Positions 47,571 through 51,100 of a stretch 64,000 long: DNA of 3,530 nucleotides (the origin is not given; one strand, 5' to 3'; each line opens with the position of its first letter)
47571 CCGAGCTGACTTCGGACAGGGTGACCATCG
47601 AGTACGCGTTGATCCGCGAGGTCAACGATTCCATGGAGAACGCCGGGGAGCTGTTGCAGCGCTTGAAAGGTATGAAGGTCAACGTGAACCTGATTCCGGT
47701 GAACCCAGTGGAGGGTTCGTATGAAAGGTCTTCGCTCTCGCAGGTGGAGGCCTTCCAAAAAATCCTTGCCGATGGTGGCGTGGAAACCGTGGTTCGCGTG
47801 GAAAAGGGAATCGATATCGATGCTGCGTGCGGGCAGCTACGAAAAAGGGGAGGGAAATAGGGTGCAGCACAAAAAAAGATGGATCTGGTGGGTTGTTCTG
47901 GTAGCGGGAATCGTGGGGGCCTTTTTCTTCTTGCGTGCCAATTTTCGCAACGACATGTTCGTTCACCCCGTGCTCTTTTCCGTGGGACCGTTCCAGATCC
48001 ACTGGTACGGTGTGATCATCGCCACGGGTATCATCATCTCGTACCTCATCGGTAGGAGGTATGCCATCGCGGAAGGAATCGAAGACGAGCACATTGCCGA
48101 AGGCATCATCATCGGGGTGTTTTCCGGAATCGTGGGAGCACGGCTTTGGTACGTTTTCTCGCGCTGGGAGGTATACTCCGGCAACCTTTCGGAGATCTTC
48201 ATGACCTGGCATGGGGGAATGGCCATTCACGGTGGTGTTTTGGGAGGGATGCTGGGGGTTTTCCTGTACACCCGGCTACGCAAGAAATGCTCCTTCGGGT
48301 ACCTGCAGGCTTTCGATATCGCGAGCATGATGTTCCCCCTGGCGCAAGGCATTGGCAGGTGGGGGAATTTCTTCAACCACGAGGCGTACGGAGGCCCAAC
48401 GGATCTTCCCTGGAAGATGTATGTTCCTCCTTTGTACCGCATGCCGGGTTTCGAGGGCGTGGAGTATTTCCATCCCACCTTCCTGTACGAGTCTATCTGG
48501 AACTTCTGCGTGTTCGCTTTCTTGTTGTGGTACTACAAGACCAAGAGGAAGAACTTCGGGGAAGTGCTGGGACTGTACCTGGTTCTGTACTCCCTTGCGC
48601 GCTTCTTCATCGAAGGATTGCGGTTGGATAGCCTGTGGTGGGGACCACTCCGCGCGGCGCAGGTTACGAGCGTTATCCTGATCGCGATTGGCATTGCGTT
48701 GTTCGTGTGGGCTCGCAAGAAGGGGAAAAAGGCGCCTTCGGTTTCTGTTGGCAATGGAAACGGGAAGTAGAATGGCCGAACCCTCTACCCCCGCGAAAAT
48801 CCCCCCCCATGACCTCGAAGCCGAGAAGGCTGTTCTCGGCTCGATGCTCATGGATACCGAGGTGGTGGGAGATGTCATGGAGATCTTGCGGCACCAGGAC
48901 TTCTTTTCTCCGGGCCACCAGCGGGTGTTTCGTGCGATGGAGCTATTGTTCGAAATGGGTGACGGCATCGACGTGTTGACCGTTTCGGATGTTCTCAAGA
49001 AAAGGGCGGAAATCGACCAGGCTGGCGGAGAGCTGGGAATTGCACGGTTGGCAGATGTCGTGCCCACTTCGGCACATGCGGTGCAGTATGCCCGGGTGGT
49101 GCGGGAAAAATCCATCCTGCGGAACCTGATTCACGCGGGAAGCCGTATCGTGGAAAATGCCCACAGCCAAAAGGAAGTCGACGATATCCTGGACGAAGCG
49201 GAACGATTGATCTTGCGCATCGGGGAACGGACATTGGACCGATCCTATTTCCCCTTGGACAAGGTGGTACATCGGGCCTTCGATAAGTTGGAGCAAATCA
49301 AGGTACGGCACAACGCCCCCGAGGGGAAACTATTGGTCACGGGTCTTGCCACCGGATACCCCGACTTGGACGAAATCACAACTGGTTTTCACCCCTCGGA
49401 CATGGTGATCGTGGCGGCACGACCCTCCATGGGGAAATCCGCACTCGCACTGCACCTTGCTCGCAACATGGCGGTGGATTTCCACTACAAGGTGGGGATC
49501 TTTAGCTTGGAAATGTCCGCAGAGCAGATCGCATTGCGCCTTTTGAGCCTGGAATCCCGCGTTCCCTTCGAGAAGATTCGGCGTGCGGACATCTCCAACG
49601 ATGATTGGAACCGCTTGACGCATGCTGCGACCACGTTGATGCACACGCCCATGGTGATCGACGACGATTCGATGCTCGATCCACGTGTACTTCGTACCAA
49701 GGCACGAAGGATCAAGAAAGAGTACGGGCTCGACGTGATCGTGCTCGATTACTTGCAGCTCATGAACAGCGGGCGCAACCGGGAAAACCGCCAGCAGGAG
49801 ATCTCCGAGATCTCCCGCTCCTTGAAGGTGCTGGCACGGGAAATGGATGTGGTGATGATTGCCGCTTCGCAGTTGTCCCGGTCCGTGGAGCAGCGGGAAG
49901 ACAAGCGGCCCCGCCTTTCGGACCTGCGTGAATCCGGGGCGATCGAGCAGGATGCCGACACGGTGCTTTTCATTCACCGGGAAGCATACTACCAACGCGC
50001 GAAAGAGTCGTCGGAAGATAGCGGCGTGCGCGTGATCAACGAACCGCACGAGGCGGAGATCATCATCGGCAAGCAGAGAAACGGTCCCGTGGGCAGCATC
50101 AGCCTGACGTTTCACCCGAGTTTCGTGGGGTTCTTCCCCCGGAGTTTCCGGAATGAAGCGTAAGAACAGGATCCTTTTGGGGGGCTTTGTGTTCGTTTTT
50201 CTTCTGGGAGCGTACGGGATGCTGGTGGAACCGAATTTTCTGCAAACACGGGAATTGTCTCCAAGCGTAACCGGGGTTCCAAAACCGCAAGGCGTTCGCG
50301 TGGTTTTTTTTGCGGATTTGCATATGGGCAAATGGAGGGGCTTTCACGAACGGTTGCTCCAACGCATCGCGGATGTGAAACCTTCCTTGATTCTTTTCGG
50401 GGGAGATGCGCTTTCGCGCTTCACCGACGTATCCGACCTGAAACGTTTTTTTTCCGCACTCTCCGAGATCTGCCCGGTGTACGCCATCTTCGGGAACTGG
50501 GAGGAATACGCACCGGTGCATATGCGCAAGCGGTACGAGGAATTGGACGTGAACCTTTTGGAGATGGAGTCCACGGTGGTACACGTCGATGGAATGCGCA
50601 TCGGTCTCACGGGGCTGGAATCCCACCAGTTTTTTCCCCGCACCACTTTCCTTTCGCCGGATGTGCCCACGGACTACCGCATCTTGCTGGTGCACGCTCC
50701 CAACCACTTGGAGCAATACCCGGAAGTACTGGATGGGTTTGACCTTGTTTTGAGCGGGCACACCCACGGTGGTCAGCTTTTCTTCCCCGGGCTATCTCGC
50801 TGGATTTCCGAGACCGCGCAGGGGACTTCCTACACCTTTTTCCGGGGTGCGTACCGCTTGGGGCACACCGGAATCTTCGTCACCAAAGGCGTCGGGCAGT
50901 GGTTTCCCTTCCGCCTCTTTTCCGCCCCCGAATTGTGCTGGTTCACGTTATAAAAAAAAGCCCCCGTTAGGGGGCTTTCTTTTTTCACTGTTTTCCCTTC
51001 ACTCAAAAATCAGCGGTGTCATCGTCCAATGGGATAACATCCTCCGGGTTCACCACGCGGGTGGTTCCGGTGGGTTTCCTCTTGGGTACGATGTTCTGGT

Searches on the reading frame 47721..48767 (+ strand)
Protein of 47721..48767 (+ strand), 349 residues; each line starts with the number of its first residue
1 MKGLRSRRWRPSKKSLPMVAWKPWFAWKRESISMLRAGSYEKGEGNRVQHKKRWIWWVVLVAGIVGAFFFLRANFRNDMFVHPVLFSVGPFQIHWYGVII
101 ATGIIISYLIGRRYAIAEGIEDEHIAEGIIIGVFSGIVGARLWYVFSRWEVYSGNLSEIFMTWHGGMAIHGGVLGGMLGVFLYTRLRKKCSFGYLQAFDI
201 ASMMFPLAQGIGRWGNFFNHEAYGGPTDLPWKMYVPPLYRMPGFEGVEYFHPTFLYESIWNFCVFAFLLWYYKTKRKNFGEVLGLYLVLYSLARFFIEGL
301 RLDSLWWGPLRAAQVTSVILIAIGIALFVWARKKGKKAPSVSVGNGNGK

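Call 19: search_protein_families(library=pfam, proteins=[window:47721-48767:+], max_evalue=0.00001)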
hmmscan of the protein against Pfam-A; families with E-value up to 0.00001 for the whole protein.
window:47721-48767:+ (349 aa): 1 family
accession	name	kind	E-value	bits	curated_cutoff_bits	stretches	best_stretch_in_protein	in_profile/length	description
PF01790.23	LGT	-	3e-77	259.6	24.9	1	83-330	1-240/240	Prolipoprotein diacylglyceryl transferase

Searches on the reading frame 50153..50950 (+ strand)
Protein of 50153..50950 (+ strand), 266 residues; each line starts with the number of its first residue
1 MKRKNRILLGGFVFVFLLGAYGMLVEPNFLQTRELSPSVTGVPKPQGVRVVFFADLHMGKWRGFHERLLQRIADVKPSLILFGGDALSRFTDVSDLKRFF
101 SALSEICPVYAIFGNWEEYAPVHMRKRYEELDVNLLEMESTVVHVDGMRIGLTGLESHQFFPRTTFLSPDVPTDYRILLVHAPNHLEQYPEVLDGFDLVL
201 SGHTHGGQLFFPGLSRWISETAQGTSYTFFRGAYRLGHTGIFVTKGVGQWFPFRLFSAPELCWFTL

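Call 19: search_protein_families(library=pfam, proteins=[window:50153-50950:+], max_evalue=0.00001)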
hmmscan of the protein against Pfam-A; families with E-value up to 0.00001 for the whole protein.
window:50153-50950:+ (266 aa): 2 families
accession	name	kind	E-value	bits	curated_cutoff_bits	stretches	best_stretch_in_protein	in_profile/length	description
PF00149.33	Metallophos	-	2e-13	51.7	21.5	1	49-206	2-190/191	Calcineurin-like phosphoesterase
PF12850.12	Metallophos_2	-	2.4e-09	37.8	27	1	49-205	2-117/154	Calcineurin-like phosphoesterase superfamily domain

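Call 85: search_protein_families(library=padloc, proteins=[window:50153-50950:+], max_evalue=0.001)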
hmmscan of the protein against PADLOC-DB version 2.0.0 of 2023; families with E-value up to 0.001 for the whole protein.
window:50153-50950:+ (266 aa): 0 families
